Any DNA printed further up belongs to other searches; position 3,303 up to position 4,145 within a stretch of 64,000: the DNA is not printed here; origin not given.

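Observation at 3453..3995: Methionine-saturated secreted repeat protein with a paralog at 19230-19670: candidate undescribed periplasmic Cu(I)-binding family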

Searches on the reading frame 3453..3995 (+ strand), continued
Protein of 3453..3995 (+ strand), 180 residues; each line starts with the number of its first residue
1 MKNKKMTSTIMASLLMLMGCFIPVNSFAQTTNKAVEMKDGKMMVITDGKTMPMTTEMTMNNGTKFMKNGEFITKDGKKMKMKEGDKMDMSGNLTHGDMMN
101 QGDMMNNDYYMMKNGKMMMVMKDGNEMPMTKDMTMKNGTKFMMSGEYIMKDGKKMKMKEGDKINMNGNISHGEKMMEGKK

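Call 50: find_homologous_proteins(query=P0140)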
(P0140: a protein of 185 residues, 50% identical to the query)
Query P0140 (185 aa): 1266 proteins with E <= 0.001 among 3808 candidates; the best 120 are listed.
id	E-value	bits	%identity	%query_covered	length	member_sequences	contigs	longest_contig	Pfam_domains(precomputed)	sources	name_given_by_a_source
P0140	2.0e-107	374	100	100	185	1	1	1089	PF20606.4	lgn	-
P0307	5.4e-60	220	67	100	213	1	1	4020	PF20606.4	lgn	-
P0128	2.3e-59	218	59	73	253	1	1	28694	PF14262.13,PF20606.4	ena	-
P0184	4.4e-39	152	52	92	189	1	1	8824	PF20606.4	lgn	-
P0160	1.3e-35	141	47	100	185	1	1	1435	PF20606.4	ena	-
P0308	3.2e-34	136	35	68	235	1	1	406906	PF20606.4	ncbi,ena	-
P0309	2.4e-33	133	45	70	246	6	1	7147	PF20606.4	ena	-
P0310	6.4e-33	132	47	100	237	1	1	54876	PF20606.4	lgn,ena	-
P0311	2.4e-30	124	43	98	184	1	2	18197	PF20606.4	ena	-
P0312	1.0e-29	122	42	87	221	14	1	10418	PF14262.13,PF20606.4,PF19335.6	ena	-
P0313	3.7e-29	120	37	65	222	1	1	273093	PF20606.4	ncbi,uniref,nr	ncbi:hypothetical protein OKA04_14860 [Luteolibacter flavescens]|uniref:DUF6799 domain-containing pr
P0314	5.0e-29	119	38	100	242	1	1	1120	PF20606.4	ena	-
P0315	5.1e-29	119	39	64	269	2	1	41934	PF20606.4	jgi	jgi:hypothetical protein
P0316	2.1e-28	117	44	65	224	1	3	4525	PF20606.4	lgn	-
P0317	4.3e-28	116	41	97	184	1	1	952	PF20606.4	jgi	-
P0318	7.1e-28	116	41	93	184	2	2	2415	PF20606.4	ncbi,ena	-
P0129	6.7e-27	112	39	83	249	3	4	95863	PF20606.4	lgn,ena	-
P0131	8.4e-27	112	57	69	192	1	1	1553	PF20606.4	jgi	jgi:uncharacterized Zn ribbon protein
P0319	2.9e-26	110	39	92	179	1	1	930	PF20606.4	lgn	-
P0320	8.0e-26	109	48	74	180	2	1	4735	PF20606.4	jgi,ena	-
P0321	4.2e-25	107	40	68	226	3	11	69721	PF20606.4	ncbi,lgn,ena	-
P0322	4.9e-25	106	37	68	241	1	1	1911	PF20606.4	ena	-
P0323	5.5e-25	106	39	79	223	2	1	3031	PF20606.4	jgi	-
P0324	8.9e-25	106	51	79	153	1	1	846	PF20606.4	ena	-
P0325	1.3e-24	105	40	65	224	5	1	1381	PF20606.4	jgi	-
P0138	1.3e-24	105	44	84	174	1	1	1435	PF20606.4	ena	-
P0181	1.4e-24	105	38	88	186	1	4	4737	PF20606.4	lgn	-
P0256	1.9e-24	104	39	97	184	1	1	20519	PF20606.4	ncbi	-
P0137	2.4e-24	104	41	85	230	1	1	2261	PF20606.4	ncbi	-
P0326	3.9e-24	103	37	65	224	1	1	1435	PF20606.4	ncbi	-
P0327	4.1e-24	103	41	65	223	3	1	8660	PF20606.4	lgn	-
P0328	5.2e-24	103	40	65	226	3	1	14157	PF20606.4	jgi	jgi:hypothetical protein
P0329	6.1e-24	103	37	90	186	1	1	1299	PF20606.4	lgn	-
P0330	1.1e-23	102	42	88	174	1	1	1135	PF20606.4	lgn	-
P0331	1.1e-23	102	39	93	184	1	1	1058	PF20606.4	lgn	-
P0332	2.3e-23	101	43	65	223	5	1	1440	PF20606.4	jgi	jgi:hypothetical protein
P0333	3.5e-23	100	41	65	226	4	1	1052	PF20606.4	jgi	-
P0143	5.1e-23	100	52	69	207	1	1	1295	PF20606.4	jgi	jgi:uncharacterized Zn-binding protein involved in type VI secretion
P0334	7.8e-23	99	41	65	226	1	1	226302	PF20606.4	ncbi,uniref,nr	ncbi:hypothetical protein OKA05_19575 [Luteolibacter arcticus]|uniref:DUF6799 domain-containing prot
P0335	9.3e-23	99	39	65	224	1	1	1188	PF20606.4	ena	-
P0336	1.0e-22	99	40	93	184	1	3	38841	PF20606.4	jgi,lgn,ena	-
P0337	1.1e-22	99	41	65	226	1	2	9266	PF20606.4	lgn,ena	-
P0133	1.4e-22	98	39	93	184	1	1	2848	PF20606.4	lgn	-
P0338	2.0e-22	98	40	65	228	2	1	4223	PF20606.4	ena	-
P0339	3.0e-22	97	35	75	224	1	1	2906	PF20606.4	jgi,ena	-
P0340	5.0e-22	97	34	64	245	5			PF20606.4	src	-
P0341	5.0e-22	97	37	65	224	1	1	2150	PF20606.4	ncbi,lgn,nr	ncbi:MAG: hypothetical protein EOP83_21220 [Verrucomicrobiaceae bacterium]|nr:MAG: hypothetical prot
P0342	1.4e-21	95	38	65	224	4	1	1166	PF20606.4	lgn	-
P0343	1.6e-21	95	40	86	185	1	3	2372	PF20606.4,PF05899.19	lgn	-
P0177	3.4e-21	94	47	73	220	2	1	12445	PF20606.4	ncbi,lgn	-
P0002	7.8e-21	93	44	72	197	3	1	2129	PF20606.4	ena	-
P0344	1.1e-20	92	36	69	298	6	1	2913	PF20606.4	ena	-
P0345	2.4e-20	91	52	51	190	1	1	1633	PF20606.4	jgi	jgi:hypothetical protein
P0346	2.4e-20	91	43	72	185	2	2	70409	PF20606.4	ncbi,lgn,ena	-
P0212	7.7e-20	89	34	64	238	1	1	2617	PF20606.4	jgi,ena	-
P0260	1.0e-19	89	40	94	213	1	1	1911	PF20606.4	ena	-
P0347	2.1e-19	88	37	86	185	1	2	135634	PF20606.4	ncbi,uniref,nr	ncbi:DUF6799 domain-containing protein [Flavobacterium sp. GT3R68]|uniref:DUF6799 domain-containing 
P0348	3.5e-19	87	34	88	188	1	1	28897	PF20606.4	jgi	jgi:uncharacterized protein YdeI (BOF family)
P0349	5.0e-19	87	38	89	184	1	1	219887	PF20606.4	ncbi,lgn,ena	-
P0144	5.5e-19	87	49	69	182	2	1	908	PF20606.4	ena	-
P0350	1.6e-17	82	39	87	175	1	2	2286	PF20606.4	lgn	-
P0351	3.6e-17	81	32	68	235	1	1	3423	PF20606.4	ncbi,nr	ncbi:MAG: hypothetical protein M1608_10205, partial [Candidatus Omnitrophica bacterium]|nr:hypotheti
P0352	5.9e-17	80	33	64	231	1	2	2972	PF20606.4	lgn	-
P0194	6.0e-17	80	51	59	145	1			PF20606.4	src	-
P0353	6.3e-17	80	34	64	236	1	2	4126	PF20606.4,PF24547.2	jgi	jgi:hypothetical protein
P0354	1.9e-16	78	43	68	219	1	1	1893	PF20606.4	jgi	jgi:hypothetical protein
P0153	2.0e-16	78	40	67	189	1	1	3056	PF20606.4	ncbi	ncbi:MAG: DUF6799 domain-containing protein, partial [Opitutaceae bacterium]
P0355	5.2e-16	77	71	11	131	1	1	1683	PF20606.4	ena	-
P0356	6.1e-16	77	42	88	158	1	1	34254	PF20606.4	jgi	jgi:hypothetical protein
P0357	1.1e-15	76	32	69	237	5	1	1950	PF20606.4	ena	-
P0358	2.1e-15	75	38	90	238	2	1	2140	PF20606.4,PF19335.6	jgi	jgi:hypothetical protein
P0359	3.0e-15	75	45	51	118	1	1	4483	PF20606.4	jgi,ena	-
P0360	3.0e-15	75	40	70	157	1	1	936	PF20606.4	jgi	jgi:hypothetical protein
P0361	3.8e-15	74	49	55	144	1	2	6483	PF20606.4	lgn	-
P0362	7.4e-15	73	36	88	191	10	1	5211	PF20606.4,PF10162.15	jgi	jgi:hypothetical protein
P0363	8.1e-15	73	35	70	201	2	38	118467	PF20606.4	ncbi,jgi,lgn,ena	jgi:hypothetical protein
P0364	1.2e-14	73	52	48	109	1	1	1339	PF20606.4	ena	-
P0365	1.3e-14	72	72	19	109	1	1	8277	PF20606.4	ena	-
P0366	1.4e-14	72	30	64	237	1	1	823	PF20606.4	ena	-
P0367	2.0e-14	72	36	70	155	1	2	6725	PF20606.4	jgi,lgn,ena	-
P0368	2.4e-14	72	46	59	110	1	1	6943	PF20606.4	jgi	jgi:hypothetical protein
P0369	2.9e-14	71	53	38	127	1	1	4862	PF20606.4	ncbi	-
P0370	5.3e-14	70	51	49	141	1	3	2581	PF20606.4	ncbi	-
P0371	5.5e-14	70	49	55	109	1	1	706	PF20606.4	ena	-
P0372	6.3e-14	70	48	51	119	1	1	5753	PF20606.4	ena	-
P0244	7.0e-14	70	55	31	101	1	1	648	PF20606.4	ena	-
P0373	7.1e-14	70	53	50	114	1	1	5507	PF20606.4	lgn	-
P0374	7.3e-14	70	45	37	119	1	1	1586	PF20606.4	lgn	-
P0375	7.3e-14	70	50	44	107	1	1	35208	PF20606.4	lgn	-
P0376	7.9e-14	70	49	49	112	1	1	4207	PF20606.4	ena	-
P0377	1.9e-13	69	48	50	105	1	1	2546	PF20606.4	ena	-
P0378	2.0e-13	69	49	35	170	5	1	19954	PF20606.4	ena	-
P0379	2.3e-13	68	42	57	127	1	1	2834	PF20606.4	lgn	-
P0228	3.0e-13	68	34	68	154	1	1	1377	PF20606.4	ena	-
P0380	3.4e-13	68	50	50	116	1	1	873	PF20606.4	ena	-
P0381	4.1e-13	68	55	36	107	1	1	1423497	PF20606.4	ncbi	ncbi:MAG: hypothetical protein QM802_20420 [Agriterribacter sp.]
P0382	4.4e-13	68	47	58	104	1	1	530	PF20606.4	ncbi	-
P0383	4.8e-13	67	52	51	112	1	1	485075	PF20606.4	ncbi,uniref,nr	ncbi:hypothetical protein QWZ08_00540 [Ferruginibacter paludis]|uniref:DUF6799 domain-containing pro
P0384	5.1e-13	67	51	51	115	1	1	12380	PF20606.4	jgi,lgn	jgi:hypothetical protein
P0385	5.6e-13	67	48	49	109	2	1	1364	PF20606.4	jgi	-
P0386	5.7e-13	67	50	49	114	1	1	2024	PF20606.4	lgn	-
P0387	5.7e-13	67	54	38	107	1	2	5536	PF20606.4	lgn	-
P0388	6.0e-13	67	45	45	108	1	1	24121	PF20606.4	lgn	-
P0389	6.1e-13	67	46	50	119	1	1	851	PF20606.4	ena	-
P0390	6.2e-13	67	68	32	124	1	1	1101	PF20606.4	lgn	-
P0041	6.4e-13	67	48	46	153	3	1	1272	PF20606.4,PF19335.6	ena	-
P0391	6.6e-13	67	51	48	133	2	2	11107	PF20606.4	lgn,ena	-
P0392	6.7e-13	67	51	50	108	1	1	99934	PF20606.4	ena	-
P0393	7.2e-13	67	49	50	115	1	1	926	PF20606.4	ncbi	-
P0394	7.6e-13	67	47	51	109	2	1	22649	PF20606.4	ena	-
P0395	8.0e-13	67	44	64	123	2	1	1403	PF20606.4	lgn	-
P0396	8.6e-13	67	49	50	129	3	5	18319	PF20606.4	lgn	-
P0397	8.8e-13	67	46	50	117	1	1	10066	PF20606.4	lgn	-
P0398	8.8e-13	67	50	47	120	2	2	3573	PF20606.4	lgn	-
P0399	9.0e-13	66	55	26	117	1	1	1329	PF20606.4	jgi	jgi:RNase P/RNase MRP subunit p29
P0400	9.1e-13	66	44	56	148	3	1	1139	PF20606.4,PF19335.6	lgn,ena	-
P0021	9.3e-13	66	57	37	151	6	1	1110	PF20606.4,PF19335.6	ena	-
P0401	9.9e-13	66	49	55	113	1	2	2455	PF20606.4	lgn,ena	-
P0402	1.0e-12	66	61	28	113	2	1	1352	PF20606.4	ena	-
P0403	1.1e-12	66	40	64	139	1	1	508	PF20606.4,PF19335.6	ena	-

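Call 52: find_encoding_contigs(protein=P0129, flank=7000, max_places=1)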
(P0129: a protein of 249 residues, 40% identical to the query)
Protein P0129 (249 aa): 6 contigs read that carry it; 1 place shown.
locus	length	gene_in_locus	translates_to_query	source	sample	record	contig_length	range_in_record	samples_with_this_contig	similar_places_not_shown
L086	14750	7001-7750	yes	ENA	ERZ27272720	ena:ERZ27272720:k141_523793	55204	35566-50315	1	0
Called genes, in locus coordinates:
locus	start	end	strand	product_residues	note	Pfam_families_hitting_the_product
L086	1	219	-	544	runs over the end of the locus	PF00082:Peptidase_S8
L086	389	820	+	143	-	PF07361:Cytochrom_B562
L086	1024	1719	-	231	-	PF03167:UDG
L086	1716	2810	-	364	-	PF13489:Methyltransf_23 (weak), PF06325:PrmA, PF13847:Methyltransf_31, PF08241:Methyltransf_11 (weak), PF13649:Methyltransf_25, PF22528:PRMT_C (weak)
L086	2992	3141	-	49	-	-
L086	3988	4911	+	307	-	PF13668:Ferritin_2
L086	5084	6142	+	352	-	PF00135:COesterase, PF20434:BD-FAE, PF07859:Abhydrolase_3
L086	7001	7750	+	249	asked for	PF20606:DUF6799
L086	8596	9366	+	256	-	PF03942:DTW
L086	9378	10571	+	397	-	PF22660:RS_preATP-grasp-like, PF02222:ATP-grasp, PF02786:CPSase_L_D2 (weak), PF07478:Dala_Dala_lig_C (faint), PF21244:PurT_C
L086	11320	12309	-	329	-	PF01471:PG_binding_1, PF03734:YkuD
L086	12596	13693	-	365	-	PF00989:PAS (weak), PF13188:PAS_8 (faint), PF08448:PAS_4, PF00989:PAS (weak), PF08448:PAS_4, PF13426:PAS_9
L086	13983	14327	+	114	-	-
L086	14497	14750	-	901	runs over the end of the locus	PF00809:Pterin_bind, PF02607:B12-binding_2, PF02310:B12-binding, PF02965:Met_synt_B12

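Call 53: find_encoding_contigs(protein=P0346, flank=7000, max_places=1)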
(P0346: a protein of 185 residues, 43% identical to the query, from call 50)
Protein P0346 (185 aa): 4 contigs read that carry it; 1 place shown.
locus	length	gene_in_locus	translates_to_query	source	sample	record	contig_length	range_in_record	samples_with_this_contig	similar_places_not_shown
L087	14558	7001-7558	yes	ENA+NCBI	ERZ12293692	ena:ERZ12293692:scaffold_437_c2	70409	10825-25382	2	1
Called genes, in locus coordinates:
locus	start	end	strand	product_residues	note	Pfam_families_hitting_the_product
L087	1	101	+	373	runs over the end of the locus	PF00072:Response_reg, PF00512:HisKA, PF02518:HATPase_c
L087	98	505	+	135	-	PF00072:Response_reg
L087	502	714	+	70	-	-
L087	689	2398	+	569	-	PF05157:MshEN, PF00437:T2SSE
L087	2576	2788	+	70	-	-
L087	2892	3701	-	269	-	-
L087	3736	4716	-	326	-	PF13668:Ferritin_2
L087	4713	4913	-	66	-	-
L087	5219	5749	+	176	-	PF05974:DUF892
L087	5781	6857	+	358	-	PF00135:COesterase, PF20434:BD-FAE, PF07859:Abhydrolase_3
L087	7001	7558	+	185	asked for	PF20606:DUF6799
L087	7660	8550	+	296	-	PF02353:CMAS (weak), PF01209:Ubie_methyltran (weak), PF13489:Methyltransf_23, PF13847:Methyltransf_31, PF08241:Methyltransf_11, PF08242:Methyltransf_12, PF13649:Methyltransf_25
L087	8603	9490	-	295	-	PF08379:Bact_transglu_N, PF01841:Transglut_core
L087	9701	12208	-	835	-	PF04174:CP_ATPgrasp_1, PF14403:CP_ATPgrasp_2, PF04168:Alpha-E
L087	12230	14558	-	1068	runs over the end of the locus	PF08379:Bact_transglu_N, PF01841:Transglut_core, PF09899:DUF2126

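Call 54: find_encoding_contigs(protein=P0128, flank=7000, max_places=1)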
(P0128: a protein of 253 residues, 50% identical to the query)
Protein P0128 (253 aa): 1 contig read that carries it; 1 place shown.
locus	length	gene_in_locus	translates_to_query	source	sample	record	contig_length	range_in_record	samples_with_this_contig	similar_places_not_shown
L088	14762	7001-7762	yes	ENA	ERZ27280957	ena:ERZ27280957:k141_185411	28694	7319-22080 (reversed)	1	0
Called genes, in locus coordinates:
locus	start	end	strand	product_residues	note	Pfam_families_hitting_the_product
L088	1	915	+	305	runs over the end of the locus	PF01545:Cation_efflux, PF16916:ZT_dimer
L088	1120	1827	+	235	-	PF05239:PRC (weak)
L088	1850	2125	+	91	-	-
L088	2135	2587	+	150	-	PF09537:DUF2383 (weak)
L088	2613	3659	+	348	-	PF00135:COesterase, PF10340:Say1_Mug180 (weak), PF20434:BD-FAE, PF07859:Abhydrolase_3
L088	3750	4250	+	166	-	PF16242:Pyrid_ox_like, PF01243:PNPOx_N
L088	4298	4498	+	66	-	-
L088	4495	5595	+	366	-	PF03747:ADP_ribosyl_GH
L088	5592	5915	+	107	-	-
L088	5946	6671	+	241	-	PF03358:FMN_red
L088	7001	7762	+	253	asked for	PF14262:Cthe_2159 (faint), PF20606:DUF6799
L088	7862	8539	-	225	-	PF00072:Response_reg, PF00196:GerE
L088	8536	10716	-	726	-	PF08447:PAS_3 (faint), PF00989:PAS, PF13188:PAS_8, PF13426:PAS_9, PF21370:PAS_GdpP (faint), PF08448:PAS_4 (weak), PF07730:HisKA_3, PF02518:HATPase_c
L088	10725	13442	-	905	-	PF01339:CheB_methylest, PF03705:CheR_N, PF01739:CheR, PF28159:CEP89 (weak), PF21007:FBF1 (weak), PF10473:CENP-F_leu_zip (faint), PF13596:PAS_10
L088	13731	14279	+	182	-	-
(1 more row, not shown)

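Call 55: find_encoding_contigs(protein=P0313, flank=7000, max_places=1)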
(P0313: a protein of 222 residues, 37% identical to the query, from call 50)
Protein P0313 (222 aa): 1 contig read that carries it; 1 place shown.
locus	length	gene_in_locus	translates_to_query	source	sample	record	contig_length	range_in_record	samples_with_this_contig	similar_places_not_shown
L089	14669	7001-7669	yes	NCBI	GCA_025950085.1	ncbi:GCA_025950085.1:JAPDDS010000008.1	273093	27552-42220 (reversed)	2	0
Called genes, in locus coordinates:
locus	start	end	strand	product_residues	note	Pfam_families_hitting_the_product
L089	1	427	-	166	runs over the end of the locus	-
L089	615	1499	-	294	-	PF01040:UbiA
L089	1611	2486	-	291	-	PF01263:Aldose_epim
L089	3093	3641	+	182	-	PF01965:DJ-1_PfpI, PF00117:GATase (weak)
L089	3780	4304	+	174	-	PF13430:DUF4112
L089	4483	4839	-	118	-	-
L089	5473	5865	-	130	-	PF07332:Phage_holin_3_6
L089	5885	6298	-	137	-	PF01442:Apolipoprotein (faint), PF19029:DUF883_C (weak)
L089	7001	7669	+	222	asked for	PF20606:DUF6799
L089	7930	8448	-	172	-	PF05974:DUF892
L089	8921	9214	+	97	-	-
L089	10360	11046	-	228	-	PF13202:EF-hand_5 (faint), PF13405:EF-hand_6 (faint), PF23564:EF-hand_FSTL1 (faint), PF00036:EF-hand_1 (faint), PF10591:SPARC_Ca_bdg (faint), PF13499:EF-hand_7 (weak)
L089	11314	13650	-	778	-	PF13298:LigD_N, PF01068:DNA_ligase_A_M, PF09414:RNA_ligase (faint), PF04679:DNA_ligase_A_C, PF21686:LigD_Prim-Pol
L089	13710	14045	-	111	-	-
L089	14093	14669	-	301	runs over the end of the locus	PF02735:Ku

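Call 84: list_cluster_members(proteins=[P0001, P0004])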
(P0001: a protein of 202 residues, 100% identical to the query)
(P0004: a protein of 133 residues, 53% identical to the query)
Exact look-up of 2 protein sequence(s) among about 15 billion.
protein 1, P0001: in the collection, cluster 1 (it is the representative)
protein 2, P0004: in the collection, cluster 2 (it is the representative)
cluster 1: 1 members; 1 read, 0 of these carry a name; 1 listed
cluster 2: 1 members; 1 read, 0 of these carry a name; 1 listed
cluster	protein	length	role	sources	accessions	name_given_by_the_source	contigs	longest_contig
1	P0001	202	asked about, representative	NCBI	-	-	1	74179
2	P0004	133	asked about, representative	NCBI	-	-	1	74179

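Call 85: fold_search(model_id=the predicted structure, library=pdb)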
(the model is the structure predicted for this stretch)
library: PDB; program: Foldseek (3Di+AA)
matches with E <= 10: 479; with E <= 0.001: 0
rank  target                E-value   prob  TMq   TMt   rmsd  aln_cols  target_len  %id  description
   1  2z2o_D                1.4e-03  0.90  0.17  0.12  14.5       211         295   12  Crystal Structure of apo virginiamycin B lyase from Staphylococcus aureus (released 2007-06-19)
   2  6hvg_A                2.0e-02  0.41  0.16  0.05  13.5       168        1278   12  Crystal Structure of Truncated Alternansucrase from Leuconostoc mesenteroides NRRL B-1355 (released 2019-02-27)
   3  6t1p_A                2.2e-02  0.41  0.18  0.05  13.3       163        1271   13  ASR Alternansucrase in complex with isomaltononaose (released 2020-06-17)
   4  6t18_A                3.0e-02  0.35  0.16  0.04  13.6       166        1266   11  ASR Alternansucrase in complex with oligoalternan (released 2020-06-17)
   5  6szi_A                5.5e-02  0.23  0.14  0.05  12.9       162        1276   15  ASR Alternansucrase in complex with isomaltose (released 2020-06-17)
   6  6syq_A                5.8e-02  0.23  0.16  0.05  13.5       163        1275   13  ASR Alternansucrase in complex with isomaltotriose (released 2020-06-17)
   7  6ske_A                7.5e-02  0.10  0.12  0.03  16.4       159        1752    9  Teneurin 2 in complex with Latrophilin 2 Lec domain (released 2020-02-12)
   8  8qjd_B                8.9e-02  0.28  0.19  0.05  14.8       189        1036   13  T6SS-linked Rhs repeat protein - Salmonella bongori Rhs-core domain (released 2024-09-25)
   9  6t16_B                9.9e-02  0.20  0.15  0.04  12.3       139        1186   14  ASR Alternansucrase in complex with panose (released 2020-06-17)
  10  9cuy_Y                9.9e-02  0.12  0.14  0.11  17.1       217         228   14  Bacteriophage PhiTE extended baseplate (released 2025-04-16)
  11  6fb3_A                1.0e-01  0.08  0.11  0.03  16.4       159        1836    9  Teneurin 2 Partial Extracellular Domain (released 2018-03-28)
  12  9g41_A                1.4e-01  0.09  0.12  0.03  15.3       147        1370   10  Mouse Teneurin2 dimer variant A0B1 (released 2026-01-21)
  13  8r51_A                1.4e-01  0.09  0.12  0.03  16.3       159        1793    8  Mouse teneurin-3 non-compact subunit - A1B1 isoform (released 2024-05-08)
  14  8qjb_A                1.5e-01  0.20  0.19  0.05  14.8       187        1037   13  T6SS-linked Rhs repeat protein - Salmonella bongori Rhs-core domain extended N-terminus (released 2024-09-25)
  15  9g42_A                1.6e-01  0.07  0.10  0.03  15.3       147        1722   10  Mouse Teneurin2 dimer variant A0B0 (released 2026-01-21)
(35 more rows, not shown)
